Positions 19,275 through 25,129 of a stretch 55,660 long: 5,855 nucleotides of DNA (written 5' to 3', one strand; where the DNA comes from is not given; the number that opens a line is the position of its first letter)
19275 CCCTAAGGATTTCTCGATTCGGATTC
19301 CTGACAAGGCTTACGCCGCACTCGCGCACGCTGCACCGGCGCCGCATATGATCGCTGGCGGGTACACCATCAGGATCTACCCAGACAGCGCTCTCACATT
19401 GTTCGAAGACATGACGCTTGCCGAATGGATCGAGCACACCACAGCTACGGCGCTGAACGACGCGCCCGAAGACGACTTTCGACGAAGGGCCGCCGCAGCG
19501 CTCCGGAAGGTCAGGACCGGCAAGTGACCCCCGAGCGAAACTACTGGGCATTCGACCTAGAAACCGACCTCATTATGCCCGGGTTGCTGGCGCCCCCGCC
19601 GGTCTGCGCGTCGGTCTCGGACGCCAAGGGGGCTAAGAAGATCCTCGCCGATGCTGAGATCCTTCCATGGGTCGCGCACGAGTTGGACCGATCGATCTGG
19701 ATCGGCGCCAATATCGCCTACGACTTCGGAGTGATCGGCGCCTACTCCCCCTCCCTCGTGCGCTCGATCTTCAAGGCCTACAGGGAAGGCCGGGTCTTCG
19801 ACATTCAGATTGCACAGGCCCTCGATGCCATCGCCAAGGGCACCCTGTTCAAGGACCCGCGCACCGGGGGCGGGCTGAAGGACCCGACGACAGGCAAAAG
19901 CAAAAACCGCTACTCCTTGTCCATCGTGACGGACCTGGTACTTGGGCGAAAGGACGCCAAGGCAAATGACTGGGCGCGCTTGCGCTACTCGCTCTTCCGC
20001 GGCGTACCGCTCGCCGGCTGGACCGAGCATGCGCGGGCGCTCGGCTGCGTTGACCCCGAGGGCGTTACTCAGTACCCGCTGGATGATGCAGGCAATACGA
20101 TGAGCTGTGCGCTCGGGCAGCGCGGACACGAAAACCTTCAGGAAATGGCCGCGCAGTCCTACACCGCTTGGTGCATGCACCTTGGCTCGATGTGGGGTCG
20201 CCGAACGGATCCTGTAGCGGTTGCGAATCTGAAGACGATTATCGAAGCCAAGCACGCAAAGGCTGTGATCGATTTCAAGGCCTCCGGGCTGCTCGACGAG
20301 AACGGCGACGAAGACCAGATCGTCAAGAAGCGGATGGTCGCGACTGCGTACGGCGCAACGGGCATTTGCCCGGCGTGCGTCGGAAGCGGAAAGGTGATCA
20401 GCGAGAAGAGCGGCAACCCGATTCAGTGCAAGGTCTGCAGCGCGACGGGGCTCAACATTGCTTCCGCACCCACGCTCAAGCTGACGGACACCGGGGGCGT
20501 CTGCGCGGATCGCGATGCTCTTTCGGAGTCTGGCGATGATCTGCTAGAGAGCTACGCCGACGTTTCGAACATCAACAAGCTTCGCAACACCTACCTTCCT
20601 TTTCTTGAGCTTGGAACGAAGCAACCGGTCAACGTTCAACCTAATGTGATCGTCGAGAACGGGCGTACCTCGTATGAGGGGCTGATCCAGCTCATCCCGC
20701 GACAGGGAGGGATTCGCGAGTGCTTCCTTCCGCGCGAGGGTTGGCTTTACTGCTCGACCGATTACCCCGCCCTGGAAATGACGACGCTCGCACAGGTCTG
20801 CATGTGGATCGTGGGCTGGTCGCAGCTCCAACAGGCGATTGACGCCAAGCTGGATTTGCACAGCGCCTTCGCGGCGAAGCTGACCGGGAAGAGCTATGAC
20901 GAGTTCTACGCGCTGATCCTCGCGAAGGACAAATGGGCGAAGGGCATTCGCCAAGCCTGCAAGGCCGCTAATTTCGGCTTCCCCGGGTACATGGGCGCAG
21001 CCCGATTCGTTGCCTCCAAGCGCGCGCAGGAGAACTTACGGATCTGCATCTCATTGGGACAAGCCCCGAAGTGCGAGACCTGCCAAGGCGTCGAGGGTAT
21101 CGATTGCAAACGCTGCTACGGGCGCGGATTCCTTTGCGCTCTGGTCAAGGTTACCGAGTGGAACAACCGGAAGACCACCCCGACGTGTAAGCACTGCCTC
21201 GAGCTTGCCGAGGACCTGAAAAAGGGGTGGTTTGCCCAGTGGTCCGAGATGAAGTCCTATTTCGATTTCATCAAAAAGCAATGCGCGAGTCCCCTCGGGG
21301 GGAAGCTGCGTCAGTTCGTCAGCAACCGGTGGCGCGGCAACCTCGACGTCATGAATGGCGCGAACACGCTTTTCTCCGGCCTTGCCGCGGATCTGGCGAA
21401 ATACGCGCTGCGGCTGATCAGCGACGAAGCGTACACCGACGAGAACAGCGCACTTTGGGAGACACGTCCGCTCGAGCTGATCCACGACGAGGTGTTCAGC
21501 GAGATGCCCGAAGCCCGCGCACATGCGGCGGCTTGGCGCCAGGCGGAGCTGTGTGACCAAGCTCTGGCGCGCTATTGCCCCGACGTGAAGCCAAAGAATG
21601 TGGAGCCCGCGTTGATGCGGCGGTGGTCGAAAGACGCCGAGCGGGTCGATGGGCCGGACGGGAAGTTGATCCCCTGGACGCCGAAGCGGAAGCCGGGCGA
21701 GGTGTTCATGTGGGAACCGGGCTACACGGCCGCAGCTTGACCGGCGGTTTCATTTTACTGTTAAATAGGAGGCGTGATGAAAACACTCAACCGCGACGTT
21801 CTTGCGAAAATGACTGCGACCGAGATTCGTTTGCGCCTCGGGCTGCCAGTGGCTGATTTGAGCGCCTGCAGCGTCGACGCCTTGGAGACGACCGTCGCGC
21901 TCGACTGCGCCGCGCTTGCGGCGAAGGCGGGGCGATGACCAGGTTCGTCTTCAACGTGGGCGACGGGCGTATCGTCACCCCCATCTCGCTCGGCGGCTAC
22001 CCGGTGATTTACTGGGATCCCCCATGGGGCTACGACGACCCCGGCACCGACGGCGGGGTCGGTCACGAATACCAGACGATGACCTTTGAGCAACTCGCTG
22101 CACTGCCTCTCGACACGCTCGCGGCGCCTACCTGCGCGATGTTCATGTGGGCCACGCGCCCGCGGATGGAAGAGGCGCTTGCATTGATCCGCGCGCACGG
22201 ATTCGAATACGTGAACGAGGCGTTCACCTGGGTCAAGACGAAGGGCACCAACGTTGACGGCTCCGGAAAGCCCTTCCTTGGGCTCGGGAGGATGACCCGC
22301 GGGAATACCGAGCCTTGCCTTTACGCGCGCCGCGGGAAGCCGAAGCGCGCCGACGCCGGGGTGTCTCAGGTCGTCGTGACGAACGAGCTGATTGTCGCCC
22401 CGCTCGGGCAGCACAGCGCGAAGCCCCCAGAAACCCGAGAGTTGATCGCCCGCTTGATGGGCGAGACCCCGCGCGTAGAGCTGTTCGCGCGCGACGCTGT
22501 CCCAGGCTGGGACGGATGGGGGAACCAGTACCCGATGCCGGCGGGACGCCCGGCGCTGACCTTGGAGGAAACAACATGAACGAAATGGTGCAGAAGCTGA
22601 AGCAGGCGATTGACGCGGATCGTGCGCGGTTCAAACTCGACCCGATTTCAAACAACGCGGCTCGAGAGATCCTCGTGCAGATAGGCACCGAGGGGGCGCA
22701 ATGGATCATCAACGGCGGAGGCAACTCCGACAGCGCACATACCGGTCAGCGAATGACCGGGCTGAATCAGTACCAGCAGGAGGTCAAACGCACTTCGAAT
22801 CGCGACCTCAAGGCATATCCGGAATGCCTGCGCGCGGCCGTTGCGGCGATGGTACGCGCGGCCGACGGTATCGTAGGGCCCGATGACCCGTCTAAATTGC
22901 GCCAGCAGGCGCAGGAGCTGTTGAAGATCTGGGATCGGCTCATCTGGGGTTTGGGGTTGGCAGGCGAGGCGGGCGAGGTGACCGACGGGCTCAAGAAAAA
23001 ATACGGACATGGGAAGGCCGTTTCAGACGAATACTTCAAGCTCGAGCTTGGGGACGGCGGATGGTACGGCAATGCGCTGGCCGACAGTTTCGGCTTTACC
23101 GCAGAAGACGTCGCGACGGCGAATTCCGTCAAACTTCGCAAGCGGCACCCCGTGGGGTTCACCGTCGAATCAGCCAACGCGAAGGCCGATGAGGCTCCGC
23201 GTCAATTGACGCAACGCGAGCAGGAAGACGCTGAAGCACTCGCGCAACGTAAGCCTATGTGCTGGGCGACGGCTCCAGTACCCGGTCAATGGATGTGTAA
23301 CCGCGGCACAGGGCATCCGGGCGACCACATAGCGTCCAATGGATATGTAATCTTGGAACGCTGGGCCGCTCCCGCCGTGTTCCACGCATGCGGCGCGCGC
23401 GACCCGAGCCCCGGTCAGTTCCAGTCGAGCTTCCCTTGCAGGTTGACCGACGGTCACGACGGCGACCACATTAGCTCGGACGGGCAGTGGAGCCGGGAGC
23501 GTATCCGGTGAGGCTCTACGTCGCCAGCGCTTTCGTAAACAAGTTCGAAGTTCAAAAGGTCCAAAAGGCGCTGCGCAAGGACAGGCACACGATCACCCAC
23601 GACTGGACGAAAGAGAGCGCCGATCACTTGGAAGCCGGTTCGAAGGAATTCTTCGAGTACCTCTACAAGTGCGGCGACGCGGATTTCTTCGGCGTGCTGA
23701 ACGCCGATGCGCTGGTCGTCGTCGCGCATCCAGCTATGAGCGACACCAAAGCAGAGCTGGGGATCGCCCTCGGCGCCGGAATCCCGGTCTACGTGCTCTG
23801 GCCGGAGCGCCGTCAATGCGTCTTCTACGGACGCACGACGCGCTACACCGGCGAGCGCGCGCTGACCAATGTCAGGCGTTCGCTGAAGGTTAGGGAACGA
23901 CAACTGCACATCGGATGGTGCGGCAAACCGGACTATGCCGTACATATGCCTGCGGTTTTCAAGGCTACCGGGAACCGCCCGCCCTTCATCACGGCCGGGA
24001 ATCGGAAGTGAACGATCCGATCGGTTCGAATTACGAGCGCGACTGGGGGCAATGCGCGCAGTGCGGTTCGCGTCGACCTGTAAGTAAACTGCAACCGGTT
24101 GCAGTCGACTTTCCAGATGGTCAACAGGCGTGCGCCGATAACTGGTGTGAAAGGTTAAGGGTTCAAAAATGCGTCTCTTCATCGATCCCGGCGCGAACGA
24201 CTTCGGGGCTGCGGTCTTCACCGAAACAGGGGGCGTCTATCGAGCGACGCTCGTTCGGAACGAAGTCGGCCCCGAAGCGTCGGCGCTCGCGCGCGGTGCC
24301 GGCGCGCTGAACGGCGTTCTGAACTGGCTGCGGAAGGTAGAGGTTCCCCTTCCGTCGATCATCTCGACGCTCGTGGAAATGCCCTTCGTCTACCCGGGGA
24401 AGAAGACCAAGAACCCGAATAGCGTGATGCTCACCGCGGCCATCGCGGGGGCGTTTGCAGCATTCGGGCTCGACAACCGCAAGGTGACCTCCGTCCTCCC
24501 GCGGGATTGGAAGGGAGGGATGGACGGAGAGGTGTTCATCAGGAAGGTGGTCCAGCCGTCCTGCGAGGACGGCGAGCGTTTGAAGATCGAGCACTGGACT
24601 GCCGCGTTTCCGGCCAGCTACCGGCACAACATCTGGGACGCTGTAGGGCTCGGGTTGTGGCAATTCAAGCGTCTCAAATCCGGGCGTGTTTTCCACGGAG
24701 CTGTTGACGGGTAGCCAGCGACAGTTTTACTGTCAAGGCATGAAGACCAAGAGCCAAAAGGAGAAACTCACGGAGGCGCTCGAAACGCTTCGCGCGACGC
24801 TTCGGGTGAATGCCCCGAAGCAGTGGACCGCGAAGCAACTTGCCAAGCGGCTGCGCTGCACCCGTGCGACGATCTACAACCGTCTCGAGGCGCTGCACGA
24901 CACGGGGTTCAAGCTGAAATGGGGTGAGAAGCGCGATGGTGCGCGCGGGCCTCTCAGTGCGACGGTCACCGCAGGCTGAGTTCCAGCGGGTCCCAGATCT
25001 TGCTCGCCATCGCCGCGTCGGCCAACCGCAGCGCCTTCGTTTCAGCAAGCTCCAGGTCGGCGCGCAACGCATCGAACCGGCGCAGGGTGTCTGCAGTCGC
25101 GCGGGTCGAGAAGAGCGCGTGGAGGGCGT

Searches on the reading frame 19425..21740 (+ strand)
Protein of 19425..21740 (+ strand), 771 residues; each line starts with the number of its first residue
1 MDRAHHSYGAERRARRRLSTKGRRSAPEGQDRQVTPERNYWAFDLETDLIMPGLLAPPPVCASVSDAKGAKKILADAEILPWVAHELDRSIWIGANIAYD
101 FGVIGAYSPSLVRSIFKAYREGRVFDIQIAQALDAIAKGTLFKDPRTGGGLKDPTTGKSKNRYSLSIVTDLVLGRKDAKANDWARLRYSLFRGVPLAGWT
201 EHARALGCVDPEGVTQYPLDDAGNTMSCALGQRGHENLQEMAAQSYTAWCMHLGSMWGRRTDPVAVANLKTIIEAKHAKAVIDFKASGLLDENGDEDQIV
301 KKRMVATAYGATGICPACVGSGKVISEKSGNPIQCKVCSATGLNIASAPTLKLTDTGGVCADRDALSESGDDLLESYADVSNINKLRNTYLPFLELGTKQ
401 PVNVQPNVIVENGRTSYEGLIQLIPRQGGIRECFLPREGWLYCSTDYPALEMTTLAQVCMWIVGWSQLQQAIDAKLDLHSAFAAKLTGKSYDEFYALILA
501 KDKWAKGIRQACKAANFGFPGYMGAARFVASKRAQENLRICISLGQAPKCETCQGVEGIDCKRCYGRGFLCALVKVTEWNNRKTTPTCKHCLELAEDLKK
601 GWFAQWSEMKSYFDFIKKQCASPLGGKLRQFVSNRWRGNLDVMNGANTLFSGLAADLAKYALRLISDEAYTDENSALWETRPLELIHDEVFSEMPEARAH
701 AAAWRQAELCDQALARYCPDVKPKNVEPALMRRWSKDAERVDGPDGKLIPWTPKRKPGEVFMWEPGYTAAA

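Call 10: search_protein_families(library=pfam, proteins=[window:19425-21740:+], max_evalue=0.01)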
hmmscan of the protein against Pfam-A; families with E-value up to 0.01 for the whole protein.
window:19425-21740:+ (771 aa): 3 families
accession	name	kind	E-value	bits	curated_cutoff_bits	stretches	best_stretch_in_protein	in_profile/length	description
PF00476.26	DNA_pol_A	-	2.9e-14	53.3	34.3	1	349-519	49-217/381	DNA polymerase family A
PF00684.25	DnaJ_CXXCXGXG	-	0.0025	18.5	32.7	0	300-341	29-64/65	DnaJ central domain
PF23733.2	GRXCR1-2_C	-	0.007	16.7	26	1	314-343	11-40/47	GRXCR1/2, C-terminal domain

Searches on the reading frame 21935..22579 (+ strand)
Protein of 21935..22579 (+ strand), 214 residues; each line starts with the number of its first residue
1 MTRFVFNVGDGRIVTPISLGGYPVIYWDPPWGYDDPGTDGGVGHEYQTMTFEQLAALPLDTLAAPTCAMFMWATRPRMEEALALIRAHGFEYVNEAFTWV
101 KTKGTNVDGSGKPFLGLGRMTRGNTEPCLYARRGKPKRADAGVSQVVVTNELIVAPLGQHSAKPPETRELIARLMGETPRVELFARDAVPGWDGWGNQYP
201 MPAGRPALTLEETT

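Call 35: search_protein_families(library=pfam, proteins=[window:21935-22579:+], max_evalue=0.01)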
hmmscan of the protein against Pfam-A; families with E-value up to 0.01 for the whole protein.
window:21935-22579:+ (214 aa): 1 family
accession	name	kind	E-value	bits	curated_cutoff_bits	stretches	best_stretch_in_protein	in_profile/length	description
PF05063.20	MT-A70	-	9.1e-27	94.5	23.9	1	22-198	1-172/172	MT-A70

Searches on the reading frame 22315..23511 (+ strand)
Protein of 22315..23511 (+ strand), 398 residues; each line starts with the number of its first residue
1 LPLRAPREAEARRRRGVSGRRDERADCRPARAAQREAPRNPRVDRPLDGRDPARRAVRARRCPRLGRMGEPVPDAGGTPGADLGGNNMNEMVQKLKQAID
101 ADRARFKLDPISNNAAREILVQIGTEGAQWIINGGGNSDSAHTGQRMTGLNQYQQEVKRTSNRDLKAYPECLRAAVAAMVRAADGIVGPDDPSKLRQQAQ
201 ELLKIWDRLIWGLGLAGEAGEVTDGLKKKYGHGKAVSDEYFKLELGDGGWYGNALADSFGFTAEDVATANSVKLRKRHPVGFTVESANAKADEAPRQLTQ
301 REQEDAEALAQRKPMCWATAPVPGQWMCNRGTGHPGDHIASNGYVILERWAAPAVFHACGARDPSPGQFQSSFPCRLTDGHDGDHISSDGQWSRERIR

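Call 80: search_protein_families(library=pfam, proteins=[window:22315-23511:+], max_evalue=0.05)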
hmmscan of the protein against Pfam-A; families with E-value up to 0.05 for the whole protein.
window:22315-23511:+ (398 aa): 1 family
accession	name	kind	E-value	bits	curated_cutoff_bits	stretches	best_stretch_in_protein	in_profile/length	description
PF03819.22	MazG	-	0.00028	21.5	22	1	214-282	9-74/74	MazG nucleotide pyrophosphohydrolase domain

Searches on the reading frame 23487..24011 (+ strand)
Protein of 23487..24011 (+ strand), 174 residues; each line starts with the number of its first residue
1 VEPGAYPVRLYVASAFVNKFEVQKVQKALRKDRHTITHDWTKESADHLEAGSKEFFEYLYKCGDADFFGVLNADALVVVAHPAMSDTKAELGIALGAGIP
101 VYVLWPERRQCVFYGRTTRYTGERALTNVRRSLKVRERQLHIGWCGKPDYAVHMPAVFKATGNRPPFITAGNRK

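Call 35: search_protein_families(library=pfam, proteins=[window:23487-24011:+], max_evalue=0.01)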
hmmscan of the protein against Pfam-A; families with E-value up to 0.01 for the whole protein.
window:23487-24011:+ (174 aa): 1 family
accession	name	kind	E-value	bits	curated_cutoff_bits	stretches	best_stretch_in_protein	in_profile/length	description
PF05014.21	Nuc_deoxyrib_tr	-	0.00063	20.3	28.8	1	59-111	49-103/117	Nucleoside 2-deoxyribosyltransferase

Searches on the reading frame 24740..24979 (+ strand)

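Call 80: search_protein_families(library=pfam, proteins=[window:24740-24979:+], max_evalue=0.05)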
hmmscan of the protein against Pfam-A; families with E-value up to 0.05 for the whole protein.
window:24740-24979:+ (79 aa): 15 families
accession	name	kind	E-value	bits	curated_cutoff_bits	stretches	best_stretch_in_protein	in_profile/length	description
PF08279.18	HTH_11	-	1.8e-08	34.6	25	1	24-59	11-46/55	HTH domain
PF12840.13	HTH_20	-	2.3e-05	24.7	27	1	19-56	12-46/51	Helix-turn-helix domain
PF13384.12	HTH_23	-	0.00052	20.2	24.6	1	27-52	15-41/50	Homeodomain-like domain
PF12824.13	MRP-L20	-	0.0014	19.3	30.4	1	8-47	84-123/164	Mitochondrial ribosomal protein subunit L20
PF13556.12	HTH_30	-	0.0029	17.8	27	1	17-53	1-37/59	PucR C-terminal helix-turn-helix domain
PF02796.21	HTH_7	-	0.0031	18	23.8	1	17-47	12-40/45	Helix-turn-helix domain of resolvase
PF13309.12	HTH_22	-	0.0039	17.6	29.6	1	31-49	44-62/63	HTH domain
PF13565.12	HTH_32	-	0.004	18.1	33.7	1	10-49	29-73/73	Homeodomain-like domain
PF13551.12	HTH_29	-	0.0056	17.2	28.1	1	29-56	13-40/64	Winged helix-turn helix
PF09339.16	HTH_IclR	-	0.006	16.8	22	1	25-57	15-47/52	IclR helix-turn-helix domain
PF01978.25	TrmB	-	0.0086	16.3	25.6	1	28-57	22-51/68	Sugar-specific transcriptional regulator TrmB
PF13560.12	HTH_31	-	0.0095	16.7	27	1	19-47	8-33/64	Helix-turn-helix domain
PF25213.1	HVO_A0261_N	-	0.023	15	35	0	19-66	15-58/86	HVO_A0261 N-terminal domain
PF21476.4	PF0610-like_N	-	0.032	14.9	33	0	25-52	11-38/50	PF0610-like, N-terminal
PF22979.2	HTH_69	-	0.05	14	27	0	26-57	24-55/69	Winged helix-turn-helix domain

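Call 101: search_protein_families(library=ncbifam, proteins=[window:24740-24979:+], max_evalue=0.01)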
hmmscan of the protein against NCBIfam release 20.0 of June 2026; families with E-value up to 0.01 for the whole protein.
window:24740-24979:+ (79 aa): 2 families
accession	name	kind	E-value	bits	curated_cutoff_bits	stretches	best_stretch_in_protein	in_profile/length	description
NF053606.1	Sta1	subfamily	0.002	18.2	80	1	27-63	33-69/100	Sta1 family transcriptional regulator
NF040939.2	trans_reg_lrs14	equivalog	0.0033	17.4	90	1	26-60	34-68/103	Lrs14 family HTH-type transcriptional regulator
